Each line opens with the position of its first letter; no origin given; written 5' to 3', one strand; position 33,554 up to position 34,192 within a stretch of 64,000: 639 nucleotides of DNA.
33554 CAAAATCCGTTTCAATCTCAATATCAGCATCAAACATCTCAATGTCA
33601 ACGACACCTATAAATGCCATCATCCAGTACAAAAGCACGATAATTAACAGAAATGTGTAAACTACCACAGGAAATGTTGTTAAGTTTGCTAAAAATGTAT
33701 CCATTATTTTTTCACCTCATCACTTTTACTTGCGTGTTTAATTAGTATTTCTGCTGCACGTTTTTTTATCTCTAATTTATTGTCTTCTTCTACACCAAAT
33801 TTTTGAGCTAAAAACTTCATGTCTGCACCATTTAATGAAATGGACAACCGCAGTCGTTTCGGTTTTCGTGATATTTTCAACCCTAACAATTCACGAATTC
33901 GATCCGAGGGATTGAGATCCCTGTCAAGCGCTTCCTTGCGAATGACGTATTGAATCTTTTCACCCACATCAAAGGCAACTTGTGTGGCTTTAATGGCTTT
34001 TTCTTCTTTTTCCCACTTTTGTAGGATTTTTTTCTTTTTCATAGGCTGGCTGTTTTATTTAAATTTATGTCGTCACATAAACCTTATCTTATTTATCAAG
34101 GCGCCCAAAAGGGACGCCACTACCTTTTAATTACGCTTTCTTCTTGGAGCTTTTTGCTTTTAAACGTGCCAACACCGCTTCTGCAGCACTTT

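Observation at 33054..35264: E. coli-type yjfI-yjfJ (PspA-like) pair placed directly upstream of an nfeD-flotillin (yqiJK-like) pair, with an extra Lys-rich 112-aa protein between them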

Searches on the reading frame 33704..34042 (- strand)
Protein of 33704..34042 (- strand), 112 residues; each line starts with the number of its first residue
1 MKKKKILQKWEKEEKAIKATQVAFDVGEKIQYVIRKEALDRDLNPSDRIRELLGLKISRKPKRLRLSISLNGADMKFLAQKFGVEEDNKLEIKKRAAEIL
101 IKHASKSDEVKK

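Call 3: search_protein_families(library=pfam, proteins=[window:33704-34042:-], max_evalue=0.01)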
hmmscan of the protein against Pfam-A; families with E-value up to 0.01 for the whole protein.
window:33704-34042:- (112 aa): 0 families

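Call 4: search_protein_families(library=ncbifam, proteins=[window:33704-34042:-], max_evalue=0.01)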
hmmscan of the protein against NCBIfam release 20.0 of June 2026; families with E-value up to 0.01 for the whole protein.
window:33704-34042:- (112 aa): 0 families

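Call 14: find_homologous_proteins(query=window:33704-34042:-, max_evalue=0.001)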
Query window:33704-34042:- (112 aa): 156 proteins with E <= 0.001 among 168 candidates; the best 120 are listed.
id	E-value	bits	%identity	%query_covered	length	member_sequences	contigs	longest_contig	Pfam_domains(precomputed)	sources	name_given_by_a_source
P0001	5.9e-58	211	96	100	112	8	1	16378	-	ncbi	-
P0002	9.6e-58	210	96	100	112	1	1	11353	-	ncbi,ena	-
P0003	2.5e-57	209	95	100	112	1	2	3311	-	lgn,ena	-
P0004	1.1e-54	201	92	100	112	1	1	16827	-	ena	-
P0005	2.8e-52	193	88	100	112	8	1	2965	-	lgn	-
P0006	7.1e-50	185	83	100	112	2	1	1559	-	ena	-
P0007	3.8e-48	180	79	99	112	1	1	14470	-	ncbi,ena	-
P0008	2.1e-45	171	75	98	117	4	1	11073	-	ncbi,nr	ncbi:MAG: hypothetical protein JKY19_09040 [Alcanivoracaceae bacterium]|nr:hypothetical protein [Alc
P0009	7.0e-45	169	80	93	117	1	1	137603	-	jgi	jgi:hypothetical protein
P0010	4.6e-44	167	72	97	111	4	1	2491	-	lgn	-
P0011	5.2e-43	163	74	96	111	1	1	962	-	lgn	-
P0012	1.4e-42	162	75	96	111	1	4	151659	-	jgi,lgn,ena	-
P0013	2.9e-42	161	74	96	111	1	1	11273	-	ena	-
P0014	3.2e-41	157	70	97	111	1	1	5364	-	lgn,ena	-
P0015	3.0e-40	154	71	95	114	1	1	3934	-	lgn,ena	-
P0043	4.5e-37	144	62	97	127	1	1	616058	-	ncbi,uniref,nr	ncbi:hypothetical protein [Marinicella rhabdoformis]|uniref:hypothetical protein n=1 Tax=Marinicella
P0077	2.6e-28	116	59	88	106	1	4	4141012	-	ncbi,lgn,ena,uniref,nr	ncbi:hypothetical protein ACMZOO_09670 [Catenovulum sp. SX2]|uniref:hypothetical protein n=1 Tax=Cat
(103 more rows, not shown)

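Call 15: find_encoding_contigs(protein=window:33704-34042:-, flank=10000, max_places=6)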
Protein window:33704-34042:- (112 aa): 2 contigs read that carry it; 1 place shown.
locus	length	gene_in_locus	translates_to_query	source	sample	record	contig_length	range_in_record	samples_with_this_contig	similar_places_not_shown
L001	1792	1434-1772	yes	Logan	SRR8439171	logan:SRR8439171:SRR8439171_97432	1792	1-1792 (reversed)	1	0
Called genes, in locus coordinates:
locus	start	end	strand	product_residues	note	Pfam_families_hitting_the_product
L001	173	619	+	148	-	PF09938:DUF2170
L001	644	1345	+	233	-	PF04012:PspA_IM30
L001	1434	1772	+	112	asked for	-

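Call 19: search_protein_families(library=pfam, proteins=[window:33704-34042:-, P0043, P0077], max_evalue=10)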
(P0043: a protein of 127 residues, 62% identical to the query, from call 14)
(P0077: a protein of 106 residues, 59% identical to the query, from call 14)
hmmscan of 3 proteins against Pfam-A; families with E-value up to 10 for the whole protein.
window:33704-34042:- (112 aa): 2 families
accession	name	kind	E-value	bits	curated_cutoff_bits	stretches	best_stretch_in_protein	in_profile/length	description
PF08667.16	BetR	-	0.034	14.7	21.6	1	48-91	27-70/148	BetR domain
PF13556.12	HTH_30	-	0.14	12.4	27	1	47-70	34-57/59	PucR C-terminal helix-turn-helix domain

P0043 (127 aa): 3 families
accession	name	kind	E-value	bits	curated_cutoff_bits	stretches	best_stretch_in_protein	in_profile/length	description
PF25760.1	Phage_RB18_ORF43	-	0.038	14.3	27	1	17-53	13-48/69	Phage RB18 ORF43.1 protein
PF13700.11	DUF4158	-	0.039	14.3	27.4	1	39-99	33-94/165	Domain of unknown function (DUF4158)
PF13556.12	HTH_30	-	0.25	11.6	27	1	49-72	34-57/59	PucR C-terminal helix-turn-helix domain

P0077 (106 aa): 0 families

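Call 29: find_related_loci(query=A2, collection=genome_contigs, flank=10000)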
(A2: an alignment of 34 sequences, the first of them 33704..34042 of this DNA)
Query A2 (112 aa) in genome_contigs; peptide patterns used: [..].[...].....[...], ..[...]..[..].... (x = any residue, [..] = any of these).
585 stretches matched a pattern; 498 encode a relative of the query (tblastn E <= 1e-3); the best 80 are kept; 80 distinct loci.
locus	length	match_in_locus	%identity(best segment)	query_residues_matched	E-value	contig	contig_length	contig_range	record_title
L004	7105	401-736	98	1-112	8e-67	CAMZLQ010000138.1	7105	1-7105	uncultured Alcanivoracaceae bacterium isolate TAG_MAG_00003 genome assembly, contig: TAG_MAG_00003_000000000179, whole g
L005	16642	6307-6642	98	1-112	8e-67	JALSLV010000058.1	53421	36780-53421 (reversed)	MAG: Lysobacterales bacterium isolate 355-202_metabat2_scaf2bin.054 355-202_scaffold_269_c1, whole genome shotgun sequen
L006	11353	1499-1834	96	1-112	2e-65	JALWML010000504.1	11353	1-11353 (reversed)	MAG: Lysobacterales bacterium isolate M17_metabat2_scaf2bin.158 M17_NODE_6048_length_11353_cov_1.808837, whole genome sh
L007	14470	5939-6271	79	1-111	4e-56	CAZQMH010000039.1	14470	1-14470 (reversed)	MAG TPA_asm: uncultured Alcanivoracaceae bacterium isolate SRP163575_co2_300 genome assembly, contig: NODE_5221_length_1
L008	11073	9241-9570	75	1-110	6e-52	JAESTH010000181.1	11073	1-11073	MAG: Alcanivoracaceae bacterium isolate NORP309 CoAssembly_2485988, whole genome shotgun sequence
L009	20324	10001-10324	69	2-109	7e-46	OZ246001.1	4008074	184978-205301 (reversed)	MAG: Marinicella sp. isolate 1e5da88c-987c-4873-aa9a-61ccd376257a genome assembly, chromosome: 1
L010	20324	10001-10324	68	2-109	2e-45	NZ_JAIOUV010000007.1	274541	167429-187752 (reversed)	Marinicella meishanensis strain NBU2979 Scaffold7_1, whole genome shotgun sequence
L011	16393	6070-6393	69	2-109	2e-45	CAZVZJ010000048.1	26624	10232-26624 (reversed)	MAG TPA_asm: uncultured Marinicella sp. isolate binchicken_co366_14 genome assembly, contig: NODE_846_length_26624_cov_1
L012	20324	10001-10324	69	2-109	1e-45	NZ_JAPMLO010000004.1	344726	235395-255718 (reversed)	Marinicella marina strain S1101 scaffold_4_length=344727, whole genome shotgun sequence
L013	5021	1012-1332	67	2-108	1e-44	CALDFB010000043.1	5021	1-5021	MAG: uncultured Marinicella sp. isolate R1_Bin_Bin_242_1 genome assembly, contig: c_000001690822, whole genome shotgun s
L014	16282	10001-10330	65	2-111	3e-43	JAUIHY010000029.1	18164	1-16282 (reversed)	MAG: Gammaproteobacteria bacterium isolate Co_bin.233 NODE_17222_length_18164_cov_9.795421, whole genome shotgun sequenc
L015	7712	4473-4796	67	2-109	7e-43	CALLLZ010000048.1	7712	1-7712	MAG: uncultured Marinicella sp. isolate L4_Bin_Bin_140_1 genome assembly, contig: c_000001703597, whole genome shotgun s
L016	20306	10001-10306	65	2-103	6e-43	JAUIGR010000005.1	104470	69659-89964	MAG: Gammaproteobacteria bacterium isolate Co_bin.164 NODE_1896_length_104470_cov_1.535120, whole genome shotgun sequenc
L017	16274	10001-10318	64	2-107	2e-42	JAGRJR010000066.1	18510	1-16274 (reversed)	MAG: Lysobacterales bacterium isolate HKST-UBA250 NODE_66_length_18510_cov_3.891011, whole genome shotgun sequence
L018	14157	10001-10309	67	2-104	1e-42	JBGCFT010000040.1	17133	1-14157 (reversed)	MAG: Marinicellaceae bacterium isolate SGMAG-14 contig40, whole genome shotgun sequence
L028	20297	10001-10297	60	5-103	7e-34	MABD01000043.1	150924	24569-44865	Gammaproteobacteria bacterium 45_16_T64 BD02T64_scaffold_92, whole genome shotgun sequence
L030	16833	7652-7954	54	9-109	2e-31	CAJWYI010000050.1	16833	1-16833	MAG TPA_asm: uncultured Gammaproteobacteria bacterium isolate ERR598993_bin.45_MetaBAT_v2.12.1_MAG genome assembly, cont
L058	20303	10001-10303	53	9-109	9e-32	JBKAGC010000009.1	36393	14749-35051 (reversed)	MAG: Pseudomonadales bacterium isolate Ske_MAG26 Ske_MAG26_0009, whole genome shotgun sequence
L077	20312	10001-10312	50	3-106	9e-31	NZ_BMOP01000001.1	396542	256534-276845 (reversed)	Shewanella xiamenensis strain JCM 16212 sequence01, whole genome shotgun sequence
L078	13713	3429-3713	55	9-103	9e-31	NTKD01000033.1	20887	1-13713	MAG: OM182 bacterium MED-G24 OM182-clade-MED-G24-C33, whole genome shotgun sequence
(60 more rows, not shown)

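Call 31: predict_structure(alignment_id=A2)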
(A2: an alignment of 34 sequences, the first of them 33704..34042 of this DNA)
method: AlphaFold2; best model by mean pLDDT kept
length: 112 residues; sequences in the alignment: 34
mean_pLDDT: 79.0   pTM: 0.41
mean pLDDT of the five models: 79.0, 72.6, 72.2, 70.0, 69.9
residues with pLDDT >= 90: 31; 70-90: 54; 50-70: 22; < 50: 5
segments of 3 or more residues with pLDDT < 50: none
pLDDT, mean of each block of 10 residues (from residue 1): 53 55 81 91 88 82 79 91 90 90 74 46
secondary structure, 60 per line:
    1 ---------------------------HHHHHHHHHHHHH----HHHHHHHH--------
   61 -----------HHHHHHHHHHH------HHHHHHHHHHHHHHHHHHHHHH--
elements in order: H28-40 H45-52 H72-82 H89-110

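Call 33: search_protein_families(library=pfam, proteins=[L077:6164-7888:+, L077:7892-8380:+, L077:8392-9081:+, L077:9204-9881:+, L077:9989-10318:+, L077:10456-11289:+, L077:11342-12868:-], max_evalue=0.001)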
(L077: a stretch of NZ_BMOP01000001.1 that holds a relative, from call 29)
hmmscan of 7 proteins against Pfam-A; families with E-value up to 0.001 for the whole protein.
L077:6164-7888:+ (574 aa): 1 family
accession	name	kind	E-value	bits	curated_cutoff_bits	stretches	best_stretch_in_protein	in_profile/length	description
PF01564.23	Spermine_synth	-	2.7e-32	112.2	22.9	1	313-506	1-179/186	Spermine/spermidine synthase domain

L077:7892-8380:+ (162 aa): 1 family
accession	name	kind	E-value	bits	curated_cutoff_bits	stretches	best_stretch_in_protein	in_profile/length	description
PF09938.14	DUF2170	-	4.5e-37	127.3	27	1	29-161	2-137/137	Uncharacterized protein conserved in bacteria (DUF2170)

L077:8392-9081:+ (229 aa): 2 families
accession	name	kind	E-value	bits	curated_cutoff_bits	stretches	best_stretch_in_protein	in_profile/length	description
PF04012.17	PspA_IM30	-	3.9e-41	141.5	33.9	1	2-228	1-218/220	PspA/IM30 family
PF24627.1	PUMA_CC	-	0.00047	20.5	30.1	0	32-71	28-67/74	PUMA coiled-coil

L077:9204-9881:+ (225 aa): 1 family
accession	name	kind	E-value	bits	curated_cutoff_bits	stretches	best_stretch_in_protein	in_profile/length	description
PF13785.11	DUF4178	-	0.00013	22.6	25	1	49-132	7-69/136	Domain of unknown function (DUF4178)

L077:9989-10318:+ (109 aa): 0 families

L077:10456-11289:+ (277 aa): 2 families
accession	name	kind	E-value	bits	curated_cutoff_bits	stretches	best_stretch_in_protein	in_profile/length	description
PF00520.37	Ion_trans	-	2.7e-15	56.7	25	1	21-217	4-233/241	Ion transport protein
PF07885.22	Ion_trans_2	-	9.1e-13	48.3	22.5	1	139-218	3-78/79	Ion channel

L077:11342-12868:- (508 aa): 1 family
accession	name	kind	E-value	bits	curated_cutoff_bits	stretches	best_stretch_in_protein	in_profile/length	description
PF01928.26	CYTH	-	1.7e-27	96.9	23.2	1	8-202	2-179/179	CYTH domain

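Call 34: search_solved_structures(query=A2, max_evalue=10, show_alignments=3)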
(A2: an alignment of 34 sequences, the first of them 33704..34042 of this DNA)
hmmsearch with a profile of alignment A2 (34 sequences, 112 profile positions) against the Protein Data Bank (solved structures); distinct sequences matched with E-value up to 10: 2.
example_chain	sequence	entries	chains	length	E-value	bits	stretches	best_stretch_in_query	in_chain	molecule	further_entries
6n4v_Af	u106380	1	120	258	0.11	15.8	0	51-99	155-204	Coat protein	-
8g2z_2C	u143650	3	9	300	0.93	12.7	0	66-108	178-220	RIB35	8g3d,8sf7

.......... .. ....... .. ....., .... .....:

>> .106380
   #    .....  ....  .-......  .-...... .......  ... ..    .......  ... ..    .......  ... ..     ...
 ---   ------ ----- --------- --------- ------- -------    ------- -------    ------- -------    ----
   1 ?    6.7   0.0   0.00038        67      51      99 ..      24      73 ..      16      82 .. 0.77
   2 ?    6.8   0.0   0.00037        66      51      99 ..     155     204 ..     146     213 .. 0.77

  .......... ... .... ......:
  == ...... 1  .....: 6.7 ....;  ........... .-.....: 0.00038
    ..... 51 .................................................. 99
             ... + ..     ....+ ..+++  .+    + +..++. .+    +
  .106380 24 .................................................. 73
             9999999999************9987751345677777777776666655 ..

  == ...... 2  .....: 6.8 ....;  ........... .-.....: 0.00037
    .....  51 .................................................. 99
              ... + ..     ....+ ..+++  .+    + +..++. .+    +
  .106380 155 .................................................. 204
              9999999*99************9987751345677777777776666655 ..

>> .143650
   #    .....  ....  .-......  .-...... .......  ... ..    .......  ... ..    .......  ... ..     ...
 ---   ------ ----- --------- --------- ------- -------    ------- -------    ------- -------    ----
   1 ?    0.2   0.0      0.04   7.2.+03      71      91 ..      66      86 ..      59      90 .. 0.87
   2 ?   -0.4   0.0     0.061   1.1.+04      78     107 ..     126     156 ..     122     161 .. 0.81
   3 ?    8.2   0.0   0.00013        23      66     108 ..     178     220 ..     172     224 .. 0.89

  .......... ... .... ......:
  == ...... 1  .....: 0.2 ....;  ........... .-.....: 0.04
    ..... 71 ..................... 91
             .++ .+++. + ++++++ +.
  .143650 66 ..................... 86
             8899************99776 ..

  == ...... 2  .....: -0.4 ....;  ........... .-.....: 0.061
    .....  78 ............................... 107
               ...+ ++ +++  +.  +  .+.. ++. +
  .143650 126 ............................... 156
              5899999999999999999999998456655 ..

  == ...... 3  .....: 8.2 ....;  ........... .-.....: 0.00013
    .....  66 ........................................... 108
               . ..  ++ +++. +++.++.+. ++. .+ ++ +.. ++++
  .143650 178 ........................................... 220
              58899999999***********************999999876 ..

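Call 39: fold_search(model_id=the predicted structure, library=pdb)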
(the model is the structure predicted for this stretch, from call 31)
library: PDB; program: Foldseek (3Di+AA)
matches with E <= 10: 80; with E <= 0.001: 0
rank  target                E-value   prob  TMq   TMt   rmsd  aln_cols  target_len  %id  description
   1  5x3t_A                6.3e-01  0.57  0.30  0.47  13.6        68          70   15  VapBC from Mycobacterium tuberculosis (released 2017-06-07)
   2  9l0y_M                9.9e-01  0.13  0.19  0.19  11.9        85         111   10  Cryo-EM structure of E.coli transcription initiation complex with Escherichia phage Mu middle transcription activator  (released 2025-12-17)
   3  4hv0_D                1.4e+00  0.15  0.25  0.28  20.2        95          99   17  Structure and Function of AvtR, a Novel Transcriptional Regulator from a Hyperthermophilic Archaeal Lipothrixvirus (released 2012-11-21)
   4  5hxy_A                1.4e+00  0.06  0.12  0.08   8.9        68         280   12  Crystal structure of XerA recombinase (released 2017-02-01)
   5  4hv0_A                1.8e+00  0.13  0.25  0.30  20.2        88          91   16  Structure and Function of AvtR, a Novel Transcriptional Regulator from a Hyperthermophilic Archaeal Lipothrixvirus (released 2012-11-21)
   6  4mct_C                1.9e+00  0.10  0.20  0.24  22.6        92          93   13  P. vulgaris HIGBA structure, crystal form 1 (released 2013-12-11)
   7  1u9p                  2.2e+00  0.13  0.28  0.32  21.6        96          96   14  Permuted single-chain Arc (released 2005-02-15)
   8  4hv0_B                2.3e+00  0.15  0.27  0.33  19.9        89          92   16  Structure and Function of AvtR, a Novel Transcriptional Regulator from a Hyperthermophilic Archaeal Lipothrixvirus (released 2012-11-21)
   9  9ukn_F                2.3e+00  0.06  0.19  0.08  16.9        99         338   15  CryoEM structure of the T.thermophilus transcription initiation complex (released 2025-10-22)
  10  8x6f_E                2.3e+00  0.04  0.15  0.09  17.7       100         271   21  Cryo-EM structure of Staphylococcus aureus sigA-dependent RNAP-promoter open complex (released 2024-06-05)
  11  1rr7                  2.7e+00  0.06  0.17  0.20  12.7        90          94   13  Crystal structure of the Middle Operon Regulator protein of Bacteriophage Mu (released 2004-08-17)
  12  1baz_B                2.8e+00  0.84  0.32  0.83   0.8        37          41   19  ARC REPRESSOR MUTANT PHE10VAL (released 1998-06-17)
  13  8jdi_G                2.8e+00  0.38  0.30  0.22  13.7        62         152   14  Crystal structure of Cas7-AcrIF25 complex (released 2024-05-29)
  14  4hv0_C                3.2e+00  0.12  0.27  0.33  20.1        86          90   16  Structure and Function of AvtR, a Novel Transcriptional Regulator from a Hyperthermophilic Archaeal Lipothrixvirus (released 2012-11-21)
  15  2ba3_MODEL_1_A        3.4e+00  0.51  0.31  0.64   3.1        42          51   28  NMR Structure of NikA N-terminal Fragment (released 2006-10-03)
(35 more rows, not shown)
